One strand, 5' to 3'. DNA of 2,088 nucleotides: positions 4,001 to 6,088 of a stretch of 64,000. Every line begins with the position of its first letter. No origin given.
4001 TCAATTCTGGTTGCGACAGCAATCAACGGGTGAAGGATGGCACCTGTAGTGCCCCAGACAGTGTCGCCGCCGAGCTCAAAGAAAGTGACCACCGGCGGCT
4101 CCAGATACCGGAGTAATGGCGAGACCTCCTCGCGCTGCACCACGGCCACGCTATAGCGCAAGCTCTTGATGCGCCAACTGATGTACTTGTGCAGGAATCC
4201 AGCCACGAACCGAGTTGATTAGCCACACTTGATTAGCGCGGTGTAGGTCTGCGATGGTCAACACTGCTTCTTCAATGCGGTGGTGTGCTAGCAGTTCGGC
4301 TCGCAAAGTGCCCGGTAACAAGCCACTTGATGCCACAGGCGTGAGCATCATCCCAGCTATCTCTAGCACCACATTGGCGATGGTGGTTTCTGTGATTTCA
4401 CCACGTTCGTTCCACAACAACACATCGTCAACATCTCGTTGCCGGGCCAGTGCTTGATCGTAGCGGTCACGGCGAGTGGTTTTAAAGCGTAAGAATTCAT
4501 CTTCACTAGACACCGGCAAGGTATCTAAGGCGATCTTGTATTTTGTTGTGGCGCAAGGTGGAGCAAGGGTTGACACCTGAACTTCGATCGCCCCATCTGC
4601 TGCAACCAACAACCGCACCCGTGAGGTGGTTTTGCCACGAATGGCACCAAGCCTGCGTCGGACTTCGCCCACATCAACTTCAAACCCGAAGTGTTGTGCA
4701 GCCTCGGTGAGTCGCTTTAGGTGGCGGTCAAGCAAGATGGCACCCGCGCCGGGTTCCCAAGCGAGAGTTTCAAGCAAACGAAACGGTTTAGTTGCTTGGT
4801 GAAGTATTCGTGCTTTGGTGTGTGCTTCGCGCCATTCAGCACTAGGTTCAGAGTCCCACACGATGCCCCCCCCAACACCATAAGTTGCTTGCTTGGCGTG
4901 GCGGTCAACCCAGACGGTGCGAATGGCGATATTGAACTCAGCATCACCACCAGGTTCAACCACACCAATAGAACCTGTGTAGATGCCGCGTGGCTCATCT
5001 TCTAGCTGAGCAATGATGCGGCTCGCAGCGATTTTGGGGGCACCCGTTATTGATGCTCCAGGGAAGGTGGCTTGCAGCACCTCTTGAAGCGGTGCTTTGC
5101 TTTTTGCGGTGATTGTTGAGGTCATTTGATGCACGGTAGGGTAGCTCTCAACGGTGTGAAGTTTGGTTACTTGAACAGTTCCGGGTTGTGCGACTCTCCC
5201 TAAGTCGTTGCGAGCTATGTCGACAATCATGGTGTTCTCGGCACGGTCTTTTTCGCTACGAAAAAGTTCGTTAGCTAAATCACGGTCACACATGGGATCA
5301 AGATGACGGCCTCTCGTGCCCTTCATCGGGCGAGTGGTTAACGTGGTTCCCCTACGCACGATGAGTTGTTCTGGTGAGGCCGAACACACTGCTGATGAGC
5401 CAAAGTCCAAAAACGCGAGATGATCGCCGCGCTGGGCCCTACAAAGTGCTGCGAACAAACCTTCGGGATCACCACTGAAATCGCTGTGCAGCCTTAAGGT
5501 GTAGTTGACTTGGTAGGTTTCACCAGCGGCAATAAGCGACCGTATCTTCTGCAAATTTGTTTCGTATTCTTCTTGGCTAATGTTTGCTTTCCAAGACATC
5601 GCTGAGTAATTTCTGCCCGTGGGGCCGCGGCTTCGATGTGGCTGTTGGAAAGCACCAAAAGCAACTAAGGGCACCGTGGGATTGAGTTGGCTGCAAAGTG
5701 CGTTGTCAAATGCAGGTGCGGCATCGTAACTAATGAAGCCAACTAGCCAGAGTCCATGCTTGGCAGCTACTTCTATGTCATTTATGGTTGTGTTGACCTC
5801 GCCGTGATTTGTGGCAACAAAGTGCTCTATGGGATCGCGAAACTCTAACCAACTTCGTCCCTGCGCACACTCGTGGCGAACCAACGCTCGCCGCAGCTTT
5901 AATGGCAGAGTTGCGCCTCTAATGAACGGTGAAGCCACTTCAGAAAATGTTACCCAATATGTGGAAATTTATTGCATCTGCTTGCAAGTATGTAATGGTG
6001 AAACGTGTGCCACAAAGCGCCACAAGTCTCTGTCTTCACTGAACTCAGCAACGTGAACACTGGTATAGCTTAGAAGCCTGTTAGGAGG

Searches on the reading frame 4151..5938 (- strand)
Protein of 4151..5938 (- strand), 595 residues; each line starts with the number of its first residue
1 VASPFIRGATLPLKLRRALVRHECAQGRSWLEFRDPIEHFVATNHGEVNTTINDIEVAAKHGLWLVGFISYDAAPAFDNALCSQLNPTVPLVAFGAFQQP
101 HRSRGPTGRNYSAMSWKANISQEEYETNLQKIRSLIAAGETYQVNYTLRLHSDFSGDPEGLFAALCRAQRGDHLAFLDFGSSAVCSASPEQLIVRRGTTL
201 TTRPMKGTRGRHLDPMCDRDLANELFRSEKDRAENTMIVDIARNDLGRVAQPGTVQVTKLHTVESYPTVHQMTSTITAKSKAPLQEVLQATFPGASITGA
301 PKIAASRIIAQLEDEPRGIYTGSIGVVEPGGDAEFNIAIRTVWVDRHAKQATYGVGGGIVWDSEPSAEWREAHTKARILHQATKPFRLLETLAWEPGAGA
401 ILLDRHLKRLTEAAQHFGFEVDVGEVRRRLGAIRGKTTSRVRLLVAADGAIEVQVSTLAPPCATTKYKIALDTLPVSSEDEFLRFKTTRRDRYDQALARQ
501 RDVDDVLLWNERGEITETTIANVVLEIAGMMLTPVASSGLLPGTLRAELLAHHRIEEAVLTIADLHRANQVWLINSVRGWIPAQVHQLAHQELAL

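Call 84: search_protein_families(library=pfam, max_evalue=0.00001, proteins=[window:4151-5938:-])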
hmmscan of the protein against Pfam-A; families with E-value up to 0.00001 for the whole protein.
window:4151-5938:- (595 aa): 2 families
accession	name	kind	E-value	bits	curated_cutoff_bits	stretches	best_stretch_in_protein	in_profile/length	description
PF00425.24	Chorismate_bind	-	6.6e-78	262.2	27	1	122-375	2-257/257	chorismate binding enzyme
PF01063.24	Aminotran_4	-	5.1e-32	112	28.5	1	388-583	2-220/223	Amino-transferase class IV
